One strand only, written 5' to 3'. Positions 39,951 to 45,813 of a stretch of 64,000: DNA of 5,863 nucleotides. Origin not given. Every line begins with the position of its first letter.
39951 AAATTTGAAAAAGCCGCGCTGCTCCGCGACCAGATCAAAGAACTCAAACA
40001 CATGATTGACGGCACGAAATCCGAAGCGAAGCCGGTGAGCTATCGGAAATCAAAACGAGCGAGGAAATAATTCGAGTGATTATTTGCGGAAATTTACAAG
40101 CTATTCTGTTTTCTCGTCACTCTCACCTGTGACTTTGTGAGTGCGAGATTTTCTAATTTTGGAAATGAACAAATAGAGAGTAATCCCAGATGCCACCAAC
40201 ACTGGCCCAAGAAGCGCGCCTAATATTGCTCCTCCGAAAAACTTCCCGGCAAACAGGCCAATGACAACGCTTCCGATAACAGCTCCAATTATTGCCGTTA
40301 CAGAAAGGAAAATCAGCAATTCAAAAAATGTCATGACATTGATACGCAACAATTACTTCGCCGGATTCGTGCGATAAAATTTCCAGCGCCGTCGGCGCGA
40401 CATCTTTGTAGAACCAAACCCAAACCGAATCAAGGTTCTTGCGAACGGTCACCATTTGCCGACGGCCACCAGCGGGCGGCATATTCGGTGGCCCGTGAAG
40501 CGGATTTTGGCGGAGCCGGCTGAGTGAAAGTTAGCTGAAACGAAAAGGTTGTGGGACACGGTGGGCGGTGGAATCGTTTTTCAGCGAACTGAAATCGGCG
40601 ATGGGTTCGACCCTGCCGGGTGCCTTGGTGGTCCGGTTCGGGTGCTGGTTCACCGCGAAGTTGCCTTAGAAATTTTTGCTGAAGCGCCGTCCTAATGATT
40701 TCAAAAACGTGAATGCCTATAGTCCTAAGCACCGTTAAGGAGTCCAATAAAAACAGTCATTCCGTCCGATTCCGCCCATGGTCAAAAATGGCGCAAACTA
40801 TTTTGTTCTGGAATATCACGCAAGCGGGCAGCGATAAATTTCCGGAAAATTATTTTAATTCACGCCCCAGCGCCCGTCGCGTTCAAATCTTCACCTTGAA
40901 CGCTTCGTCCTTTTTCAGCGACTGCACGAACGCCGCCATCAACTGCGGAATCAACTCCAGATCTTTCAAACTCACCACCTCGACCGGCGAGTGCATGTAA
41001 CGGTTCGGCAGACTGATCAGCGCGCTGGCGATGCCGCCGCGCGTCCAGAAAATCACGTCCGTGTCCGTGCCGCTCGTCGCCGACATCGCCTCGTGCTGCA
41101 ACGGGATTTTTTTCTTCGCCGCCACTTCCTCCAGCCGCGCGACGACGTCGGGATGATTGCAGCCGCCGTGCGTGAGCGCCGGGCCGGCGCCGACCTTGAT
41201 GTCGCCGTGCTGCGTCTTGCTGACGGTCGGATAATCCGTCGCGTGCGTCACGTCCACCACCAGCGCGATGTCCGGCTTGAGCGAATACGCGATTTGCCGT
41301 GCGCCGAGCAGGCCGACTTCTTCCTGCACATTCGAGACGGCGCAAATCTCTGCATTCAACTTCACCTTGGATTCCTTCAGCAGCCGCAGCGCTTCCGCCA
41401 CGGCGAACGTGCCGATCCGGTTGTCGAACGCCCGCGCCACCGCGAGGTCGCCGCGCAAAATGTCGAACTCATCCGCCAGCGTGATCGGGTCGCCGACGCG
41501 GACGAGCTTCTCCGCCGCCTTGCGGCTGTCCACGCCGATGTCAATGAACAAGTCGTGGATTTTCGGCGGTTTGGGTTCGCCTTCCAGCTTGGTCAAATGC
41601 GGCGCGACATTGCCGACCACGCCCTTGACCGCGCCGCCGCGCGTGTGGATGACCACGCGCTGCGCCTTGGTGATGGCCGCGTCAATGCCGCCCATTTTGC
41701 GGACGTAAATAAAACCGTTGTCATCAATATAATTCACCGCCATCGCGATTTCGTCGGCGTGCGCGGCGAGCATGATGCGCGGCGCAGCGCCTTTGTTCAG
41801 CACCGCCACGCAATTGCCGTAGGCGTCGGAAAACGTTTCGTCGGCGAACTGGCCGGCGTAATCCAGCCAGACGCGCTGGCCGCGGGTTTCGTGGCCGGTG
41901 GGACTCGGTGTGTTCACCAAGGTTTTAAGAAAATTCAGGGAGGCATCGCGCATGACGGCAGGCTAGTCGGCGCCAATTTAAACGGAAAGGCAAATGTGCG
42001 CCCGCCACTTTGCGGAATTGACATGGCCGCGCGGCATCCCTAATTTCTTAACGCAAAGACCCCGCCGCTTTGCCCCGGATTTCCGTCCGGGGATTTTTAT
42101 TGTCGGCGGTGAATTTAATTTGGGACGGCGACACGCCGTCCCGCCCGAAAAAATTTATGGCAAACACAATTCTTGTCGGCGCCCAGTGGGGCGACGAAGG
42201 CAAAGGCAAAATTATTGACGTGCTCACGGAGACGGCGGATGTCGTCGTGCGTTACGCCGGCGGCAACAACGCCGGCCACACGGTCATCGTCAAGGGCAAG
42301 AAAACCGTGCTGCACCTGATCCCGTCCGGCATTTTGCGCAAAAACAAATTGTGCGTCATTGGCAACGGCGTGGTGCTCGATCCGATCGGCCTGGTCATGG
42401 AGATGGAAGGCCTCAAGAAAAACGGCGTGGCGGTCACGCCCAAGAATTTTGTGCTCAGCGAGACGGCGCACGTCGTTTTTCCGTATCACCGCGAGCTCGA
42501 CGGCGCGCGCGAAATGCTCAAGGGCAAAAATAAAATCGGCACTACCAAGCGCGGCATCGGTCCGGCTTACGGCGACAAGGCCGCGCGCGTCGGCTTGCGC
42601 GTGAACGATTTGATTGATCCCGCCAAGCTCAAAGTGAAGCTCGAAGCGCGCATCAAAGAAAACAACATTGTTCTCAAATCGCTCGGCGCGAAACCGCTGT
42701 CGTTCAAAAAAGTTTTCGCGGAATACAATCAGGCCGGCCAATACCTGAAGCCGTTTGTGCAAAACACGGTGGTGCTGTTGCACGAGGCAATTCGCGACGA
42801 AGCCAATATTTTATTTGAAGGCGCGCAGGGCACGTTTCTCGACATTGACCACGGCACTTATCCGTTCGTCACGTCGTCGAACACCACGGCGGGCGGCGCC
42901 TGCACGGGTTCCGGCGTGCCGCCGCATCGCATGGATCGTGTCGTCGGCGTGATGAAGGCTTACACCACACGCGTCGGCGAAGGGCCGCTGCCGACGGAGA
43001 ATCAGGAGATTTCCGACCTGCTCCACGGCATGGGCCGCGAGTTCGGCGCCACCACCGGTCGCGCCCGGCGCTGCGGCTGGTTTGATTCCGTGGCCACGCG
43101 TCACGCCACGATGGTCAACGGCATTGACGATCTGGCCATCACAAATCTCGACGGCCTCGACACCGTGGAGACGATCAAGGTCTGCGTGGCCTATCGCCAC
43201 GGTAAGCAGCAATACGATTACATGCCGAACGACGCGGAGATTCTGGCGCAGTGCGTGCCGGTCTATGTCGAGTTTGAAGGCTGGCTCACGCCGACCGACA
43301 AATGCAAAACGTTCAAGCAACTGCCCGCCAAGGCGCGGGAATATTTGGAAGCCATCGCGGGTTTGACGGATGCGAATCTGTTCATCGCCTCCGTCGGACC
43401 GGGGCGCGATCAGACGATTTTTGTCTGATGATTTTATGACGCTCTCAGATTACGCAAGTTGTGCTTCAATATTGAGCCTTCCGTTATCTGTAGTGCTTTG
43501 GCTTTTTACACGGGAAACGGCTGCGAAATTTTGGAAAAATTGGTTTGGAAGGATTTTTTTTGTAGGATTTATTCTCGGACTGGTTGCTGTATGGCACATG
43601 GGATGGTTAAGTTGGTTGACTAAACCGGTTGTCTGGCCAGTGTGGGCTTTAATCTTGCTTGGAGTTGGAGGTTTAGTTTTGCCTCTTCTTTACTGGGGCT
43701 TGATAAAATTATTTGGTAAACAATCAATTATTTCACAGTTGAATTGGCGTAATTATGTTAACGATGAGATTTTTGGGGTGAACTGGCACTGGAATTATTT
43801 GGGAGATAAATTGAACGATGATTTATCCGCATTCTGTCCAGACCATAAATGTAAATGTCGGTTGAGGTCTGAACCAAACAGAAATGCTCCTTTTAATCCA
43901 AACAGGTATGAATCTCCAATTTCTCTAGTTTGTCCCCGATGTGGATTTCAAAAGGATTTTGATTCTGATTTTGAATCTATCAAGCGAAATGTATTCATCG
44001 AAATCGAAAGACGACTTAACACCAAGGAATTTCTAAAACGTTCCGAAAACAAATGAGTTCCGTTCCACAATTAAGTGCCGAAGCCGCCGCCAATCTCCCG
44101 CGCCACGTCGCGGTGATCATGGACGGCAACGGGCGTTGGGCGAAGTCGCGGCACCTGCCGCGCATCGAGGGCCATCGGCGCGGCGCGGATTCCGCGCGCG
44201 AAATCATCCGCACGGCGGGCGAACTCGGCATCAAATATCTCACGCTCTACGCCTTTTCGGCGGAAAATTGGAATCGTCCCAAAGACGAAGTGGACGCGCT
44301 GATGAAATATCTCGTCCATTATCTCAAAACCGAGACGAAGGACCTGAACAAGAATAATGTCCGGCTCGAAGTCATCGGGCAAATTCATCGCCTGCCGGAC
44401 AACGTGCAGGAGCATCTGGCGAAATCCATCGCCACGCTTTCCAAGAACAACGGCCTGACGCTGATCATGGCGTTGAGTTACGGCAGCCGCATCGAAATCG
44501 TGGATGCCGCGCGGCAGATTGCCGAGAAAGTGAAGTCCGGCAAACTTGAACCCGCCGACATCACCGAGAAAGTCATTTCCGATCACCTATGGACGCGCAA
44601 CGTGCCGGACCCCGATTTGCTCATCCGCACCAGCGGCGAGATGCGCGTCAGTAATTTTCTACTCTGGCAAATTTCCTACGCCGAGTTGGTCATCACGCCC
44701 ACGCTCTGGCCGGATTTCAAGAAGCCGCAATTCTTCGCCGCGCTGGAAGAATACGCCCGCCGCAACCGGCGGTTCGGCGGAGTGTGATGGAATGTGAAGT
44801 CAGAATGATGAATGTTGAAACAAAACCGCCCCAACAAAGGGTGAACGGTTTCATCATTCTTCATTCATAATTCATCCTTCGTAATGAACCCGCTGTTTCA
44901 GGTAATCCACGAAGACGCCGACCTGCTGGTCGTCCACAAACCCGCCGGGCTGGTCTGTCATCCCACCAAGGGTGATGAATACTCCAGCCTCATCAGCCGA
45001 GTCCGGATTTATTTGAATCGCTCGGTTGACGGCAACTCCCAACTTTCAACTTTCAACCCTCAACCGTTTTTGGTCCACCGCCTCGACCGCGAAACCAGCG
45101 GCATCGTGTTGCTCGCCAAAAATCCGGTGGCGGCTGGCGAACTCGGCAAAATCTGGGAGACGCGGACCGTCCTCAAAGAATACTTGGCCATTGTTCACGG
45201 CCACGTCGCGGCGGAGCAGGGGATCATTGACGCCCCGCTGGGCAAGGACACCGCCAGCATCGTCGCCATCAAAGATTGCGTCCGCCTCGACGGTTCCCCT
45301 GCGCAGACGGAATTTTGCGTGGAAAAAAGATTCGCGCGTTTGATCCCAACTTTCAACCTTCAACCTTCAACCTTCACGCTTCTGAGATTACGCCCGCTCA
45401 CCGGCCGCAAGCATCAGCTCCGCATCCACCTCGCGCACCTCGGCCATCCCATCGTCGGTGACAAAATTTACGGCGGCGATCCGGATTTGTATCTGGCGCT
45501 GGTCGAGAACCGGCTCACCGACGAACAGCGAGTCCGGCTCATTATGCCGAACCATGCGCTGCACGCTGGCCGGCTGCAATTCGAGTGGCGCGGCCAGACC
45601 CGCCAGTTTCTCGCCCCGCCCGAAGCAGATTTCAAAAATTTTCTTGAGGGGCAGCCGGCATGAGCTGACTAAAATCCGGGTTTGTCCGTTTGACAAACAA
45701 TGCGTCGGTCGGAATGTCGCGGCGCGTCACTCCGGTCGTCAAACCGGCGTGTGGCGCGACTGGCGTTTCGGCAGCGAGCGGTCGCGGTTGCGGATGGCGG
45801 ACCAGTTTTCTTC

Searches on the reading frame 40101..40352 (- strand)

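Call 61: search_protein_families(library=pfam, proteins=[window:40101-40352:-], max_evalue=5)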
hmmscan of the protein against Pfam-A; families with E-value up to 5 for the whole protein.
window:40101-40352:- (83 aa): 4 families
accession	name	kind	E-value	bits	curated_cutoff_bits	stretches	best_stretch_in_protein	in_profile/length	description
PF21724.2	DUF6861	-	0.086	12.7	28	1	15-49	46-77/194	Family of unknown function (DUF6861)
PF19744.4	DUF6232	-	0.11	13.4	27.4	1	20-78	44-90/117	Family of unknown function (DUF6232)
PF20485.3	DUF6724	-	0.15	12.4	27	1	51-74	19-42/64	Family of unknown function (DUF6724)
PF05884.17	ZYG-11_interact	-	0.81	9.5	25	1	12-54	110-151/295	Interactor of ZYG-11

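Call 79: search_protein_families(library=phrogs, proteins=[window:40101-40352:-], max_evalue=0.01)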
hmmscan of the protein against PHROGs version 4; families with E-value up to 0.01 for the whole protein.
window:40101-40352:- (83 aa): 0 families

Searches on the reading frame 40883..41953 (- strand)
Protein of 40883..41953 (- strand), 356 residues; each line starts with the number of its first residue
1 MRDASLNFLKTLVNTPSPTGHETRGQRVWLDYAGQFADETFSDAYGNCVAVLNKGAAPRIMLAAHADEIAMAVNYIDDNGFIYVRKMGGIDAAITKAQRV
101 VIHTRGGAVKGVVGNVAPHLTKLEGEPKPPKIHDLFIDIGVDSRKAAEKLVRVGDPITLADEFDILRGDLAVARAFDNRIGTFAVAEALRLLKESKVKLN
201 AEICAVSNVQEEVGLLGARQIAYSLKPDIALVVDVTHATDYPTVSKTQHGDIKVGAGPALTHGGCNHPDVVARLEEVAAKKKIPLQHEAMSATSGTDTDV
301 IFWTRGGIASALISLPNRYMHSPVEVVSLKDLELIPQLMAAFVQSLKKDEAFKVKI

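Call 6: search_protein_families(library=pfam, proteins=[window:40883-41953:-], max_evalue=0.01)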
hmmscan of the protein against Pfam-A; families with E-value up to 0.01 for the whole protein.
window:40883-41953:- (356 aa): 4 families
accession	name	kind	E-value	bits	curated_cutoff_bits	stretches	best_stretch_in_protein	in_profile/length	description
PF05343.19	Peptidase_M42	-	3.1e-83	279.7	23.2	1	46-334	1-288/292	M42 glutamyl aminopeptidase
PF01546.33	Peptidase_M20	-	3.7e-08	33.9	24.6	1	173-344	30-205/206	Peptidase family M20/M25/M40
PF04389.22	Peptidase_M28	-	7.2e-08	32.8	21.3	1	175-322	30-169/193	Peptidase family M28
PF02127.20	Peptidase_M18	-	6.8e-07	28.9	24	1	232-342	314-431/432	Aminopeptidase I zinc metalloprotease (M18)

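Call 53: find_homologous_proteins(query=window:40883-41953:-, max_evalue=1e-120)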
Query window:40883-41953:- (356 aa): 3330 proteins with E <= 1e-120 among 8000 candidates; the best 120 are listed.
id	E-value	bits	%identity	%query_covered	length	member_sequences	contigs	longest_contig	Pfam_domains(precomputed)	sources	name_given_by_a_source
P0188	1.4e-221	753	96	100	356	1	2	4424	PF01546.34,PF04389.23,PF05343.20,PF02127.21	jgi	-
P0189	1.3e-218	743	93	100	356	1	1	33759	PF01546.34,PF04389.23,PF05343.20,PF02127.21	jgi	jgi:endoglucanase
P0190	5.6e-218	741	92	100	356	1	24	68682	PF01546.34,PF04389.23,PF05343.20,PF02127.21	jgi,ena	jgi:endoglucanase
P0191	1.4e-217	739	93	100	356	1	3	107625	PF01546.34,PF04389.23,PF05343.20,PF02127.21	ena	-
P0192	1.5e-217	739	93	100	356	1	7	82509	PF01546.34,PF04389.23,PF05343.20,PF02127.21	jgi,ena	jgi:endoglucanase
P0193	1.7e-217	739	92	100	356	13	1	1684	PF01546.34,PF04389.23,PF05343.20,PF02127.21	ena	-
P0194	2.1e-217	739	93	100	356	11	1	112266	PF01546.34,PF04389.23,PF05343.20,PF02127.21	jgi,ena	-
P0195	2.1e-217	739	92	100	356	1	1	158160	PF01546.34,PF04389.23,PF05343.20,PF02127.21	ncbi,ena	-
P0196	2.1e-217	739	93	100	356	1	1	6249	PF01546.34,PF04389.23,PF05343.20,PF02127.21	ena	-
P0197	2.7e-217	739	93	100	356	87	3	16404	PF01546.34,PF04389.23,PF05343.20,PF02127.21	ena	-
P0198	4.0e-217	738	92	100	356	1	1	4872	PF01546.34,PF04389.23,PF05343.20,PF02127.21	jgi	jgi:endoglucanase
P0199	4.1e-217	738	92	100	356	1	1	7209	PF01546.34,PF04389.23,PF05343.20,PF02127.21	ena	-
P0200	8.7e-217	737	92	100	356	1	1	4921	PF01546.34,PF04389.23,PF05343.20,PF02127.21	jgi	jgi:putative aminopeptidase FrvX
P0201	1.1e-216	737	92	100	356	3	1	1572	PF01546.34,PF04389.23,PF05343.20,PF02127.21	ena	-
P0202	1.2e-216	736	91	100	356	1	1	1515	PF01546.34,PF04389.23,PF05343.20,PF02127.21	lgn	-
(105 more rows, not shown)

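Call 54: find_encoding_contigs(protein=P0189, flank=10000, max_places=2)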
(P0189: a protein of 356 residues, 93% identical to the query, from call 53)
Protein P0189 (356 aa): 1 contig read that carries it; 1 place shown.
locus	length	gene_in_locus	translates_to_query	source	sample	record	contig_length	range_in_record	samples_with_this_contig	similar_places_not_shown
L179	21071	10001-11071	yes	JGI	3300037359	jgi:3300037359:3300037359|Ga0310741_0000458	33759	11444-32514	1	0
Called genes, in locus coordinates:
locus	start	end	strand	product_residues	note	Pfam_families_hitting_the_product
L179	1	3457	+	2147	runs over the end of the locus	PF12951:PATR, PF16640:Big_3_5, PF18657:YDG, PF08124:Lyase_8_N, PF02278:Lyase_8, PF02884:Lyase_8_C, PF12951:PATR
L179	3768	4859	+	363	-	PF07610:DUF1573, PF22544:HYDIN_VesB_CFA65-like_Ig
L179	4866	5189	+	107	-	-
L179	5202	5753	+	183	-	PF01478:Peptidase_A24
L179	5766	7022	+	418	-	PF07811:TadE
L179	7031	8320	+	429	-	-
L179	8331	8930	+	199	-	-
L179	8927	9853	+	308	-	PF27226:AF_1845 (weak)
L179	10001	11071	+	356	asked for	PF05343:Peptidase_M42, PF01546:Peptidase_M20, PF02127:Peptidase_M18 (faint), PF04389:Peptidase_M28 (weak)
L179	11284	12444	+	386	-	-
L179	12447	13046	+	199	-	PF09858:DUF2085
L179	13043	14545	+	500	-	PF02310:B12-binding, PF04055:Radical_SAM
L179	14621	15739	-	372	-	-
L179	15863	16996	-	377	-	-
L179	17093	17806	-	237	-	PF01569:PAP2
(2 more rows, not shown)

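Call 55: find_encoding_contigs(protein=P0188, flank=10000, max_places=2)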
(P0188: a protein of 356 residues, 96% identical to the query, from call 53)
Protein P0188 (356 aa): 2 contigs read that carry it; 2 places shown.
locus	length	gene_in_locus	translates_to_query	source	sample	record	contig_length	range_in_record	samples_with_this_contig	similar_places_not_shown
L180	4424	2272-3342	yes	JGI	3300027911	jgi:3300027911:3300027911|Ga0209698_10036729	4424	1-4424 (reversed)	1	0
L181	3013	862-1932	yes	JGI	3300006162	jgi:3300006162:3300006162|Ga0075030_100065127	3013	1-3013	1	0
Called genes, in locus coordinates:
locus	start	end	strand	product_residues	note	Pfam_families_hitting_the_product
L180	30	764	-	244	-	PF01255:Prenyltransf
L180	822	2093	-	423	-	PF00709:Adenylsucc_synt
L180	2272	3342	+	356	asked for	PF05343:Peptidase_M42, PF01546:Peptidase_M20, PF02127:Peptidase_M18 (faint), PF04389:Peptidase_M28 (weak)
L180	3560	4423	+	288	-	?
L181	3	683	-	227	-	?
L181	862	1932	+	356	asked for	PF05343:Peptidase_M42, PF01546:Peptidase_M20, PF02127:Peptidase_M18 (faint), PF04389:Peptidase_M28 (weak)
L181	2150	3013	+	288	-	?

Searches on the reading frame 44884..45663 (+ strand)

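Call 80: search_protein_families(library=pfam, proteins=[window:44884-45663:+], max_evalue=0.00001)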
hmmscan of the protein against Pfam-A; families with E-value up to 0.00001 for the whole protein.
window:44884-45663:+ (259 aa): 1 family
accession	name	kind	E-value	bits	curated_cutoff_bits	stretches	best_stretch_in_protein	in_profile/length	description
PF00849.27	PseudoU_synth_2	-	5.7e-33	114.7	26.8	1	13-185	1-152/152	RNA pseudouridylate synthase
